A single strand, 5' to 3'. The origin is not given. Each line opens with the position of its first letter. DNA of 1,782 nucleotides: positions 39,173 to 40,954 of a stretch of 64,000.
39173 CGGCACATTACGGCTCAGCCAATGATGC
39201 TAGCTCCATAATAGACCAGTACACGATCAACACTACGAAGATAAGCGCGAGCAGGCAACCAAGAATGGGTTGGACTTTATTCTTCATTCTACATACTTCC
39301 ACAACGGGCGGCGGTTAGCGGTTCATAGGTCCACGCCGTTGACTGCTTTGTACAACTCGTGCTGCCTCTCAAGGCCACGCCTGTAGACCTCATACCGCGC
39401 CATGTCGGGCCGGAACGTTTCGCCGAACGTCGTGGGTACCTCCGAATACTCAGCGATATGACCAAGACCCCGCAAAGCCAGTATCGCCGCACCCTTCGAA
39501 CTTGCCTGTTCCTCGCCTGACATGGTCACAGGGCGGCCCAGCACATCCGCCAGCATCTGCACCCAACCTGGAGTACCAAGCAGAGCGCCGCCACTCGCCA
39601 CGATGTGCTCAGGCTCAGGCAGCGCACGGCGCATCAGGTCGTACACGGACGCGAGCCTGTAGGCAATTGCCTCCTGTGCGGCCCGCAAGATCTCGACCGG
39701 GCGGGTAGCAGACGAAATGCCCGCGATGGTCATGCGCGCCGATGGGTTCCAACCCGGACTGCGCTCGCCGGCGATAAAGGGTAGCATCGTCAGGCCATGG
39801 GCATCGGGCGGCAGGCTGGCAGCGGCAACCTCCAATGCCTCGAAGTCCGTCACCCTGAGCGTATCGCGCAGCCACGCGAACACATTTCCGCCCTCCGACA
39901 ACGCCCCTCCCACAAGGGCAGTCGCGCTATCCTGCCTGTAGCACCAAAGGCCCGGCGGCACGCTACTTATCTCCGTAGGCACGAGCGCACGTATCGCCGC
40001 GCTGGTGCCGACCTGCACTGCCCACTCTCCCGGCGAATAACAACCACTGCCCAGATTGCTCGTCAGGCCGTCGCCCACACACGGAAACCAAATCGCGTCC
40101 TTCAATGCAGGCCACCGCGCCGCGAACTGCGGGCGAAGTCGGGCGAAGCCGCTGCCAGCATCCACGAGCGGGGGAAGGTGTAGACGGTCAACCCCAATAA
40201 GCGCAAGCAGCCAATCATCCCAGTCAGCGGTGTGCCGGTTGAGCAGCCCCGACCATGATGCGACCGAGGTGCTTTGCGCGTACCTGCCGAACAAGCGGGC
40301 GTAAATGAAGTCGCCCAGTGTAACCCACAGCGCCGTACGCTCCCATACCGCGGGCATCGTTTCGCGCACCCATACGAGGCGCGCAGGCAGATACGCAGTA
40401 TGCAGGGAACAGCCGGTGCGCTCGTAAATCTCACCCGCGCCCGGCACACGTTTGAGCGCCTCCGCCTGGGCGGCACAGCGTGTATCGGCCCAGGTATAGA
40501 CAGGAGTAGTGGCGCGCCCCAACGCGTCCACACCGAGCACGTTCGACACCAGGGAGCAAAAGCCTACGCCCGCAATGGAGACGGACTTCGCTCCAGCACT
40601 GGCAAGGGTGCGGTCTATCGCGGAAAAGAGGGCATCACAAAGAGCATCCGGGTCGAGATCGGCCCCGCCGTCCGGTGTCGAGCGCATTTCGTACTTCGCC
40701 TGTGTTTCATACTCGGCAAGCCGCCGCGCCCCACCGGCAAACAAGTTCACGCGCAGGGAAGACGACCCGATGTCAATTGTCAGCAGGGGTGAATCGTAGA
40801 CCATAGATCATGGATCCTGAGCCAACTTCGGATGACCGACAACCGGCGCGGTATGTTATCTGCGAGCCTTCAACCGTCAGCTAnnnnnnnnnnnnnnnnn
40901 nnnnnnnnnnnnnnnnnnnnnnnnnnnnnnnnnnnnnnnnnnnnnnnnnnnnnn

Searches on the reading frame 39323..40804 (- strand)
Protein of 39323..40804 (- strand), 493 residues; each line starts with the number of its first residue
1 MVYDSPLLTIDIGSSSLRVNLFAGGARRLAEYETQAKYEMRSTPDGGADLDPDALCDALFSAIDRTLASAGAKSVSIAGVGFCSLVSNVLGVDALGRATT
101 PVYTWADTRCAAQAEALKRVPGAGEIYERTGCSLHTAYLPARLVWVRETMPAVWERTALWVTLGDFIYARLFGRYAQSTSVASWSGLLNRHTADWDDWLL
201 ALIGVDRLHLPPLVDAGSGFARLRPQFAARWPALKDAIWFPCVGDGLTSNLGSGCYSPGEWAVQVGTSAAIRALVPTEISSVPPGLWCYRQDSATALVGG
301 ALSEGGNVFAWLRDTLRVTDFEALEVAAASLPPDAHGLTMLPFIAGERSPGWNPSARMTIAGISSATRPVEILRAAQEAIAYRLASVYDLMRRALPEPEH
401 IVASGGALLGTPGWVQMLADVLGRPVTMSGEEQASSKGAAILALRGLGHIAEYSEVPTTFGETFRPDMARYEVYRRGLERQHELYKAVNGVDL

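Call 9: search_protein_families(library=pfam, proteins=[window:39323-40804:-])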
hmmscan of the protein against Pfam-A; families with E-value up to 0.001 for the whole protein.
window:39323-40804:- (493 aa): 2 families
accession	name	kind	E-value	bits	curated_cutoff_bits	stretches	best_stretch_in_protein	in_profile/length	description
PF00370.27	FGGY_N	-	7.3e-34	117.9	28.8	1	8-252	3-245/245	FGGY family of carbohydrate kinases, N-terminal domain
PF02782.22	FGGY_C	-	1e-27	97.7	27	1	263-445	3-196/198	FGGY family of carbohydrate kinases, C-terminal domain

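Call 57: find_encoding_contigs(protein=window:39323-40804:-, flank=8000, max_places=10)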
Protein window:39323-40804:- (493 aa): 1 contig read that carries it; 1 place shown.
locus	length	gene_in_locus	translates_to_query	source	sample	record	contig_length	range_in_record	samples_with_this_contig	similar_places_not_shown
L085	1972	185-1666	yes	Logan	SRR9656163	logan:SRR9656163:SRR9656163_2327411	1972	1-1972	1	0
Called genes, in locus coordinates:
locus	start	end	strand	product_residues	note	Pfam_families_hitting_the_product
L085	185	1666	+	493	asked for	PF00370:FGGY_N, PF02782:FGGY_C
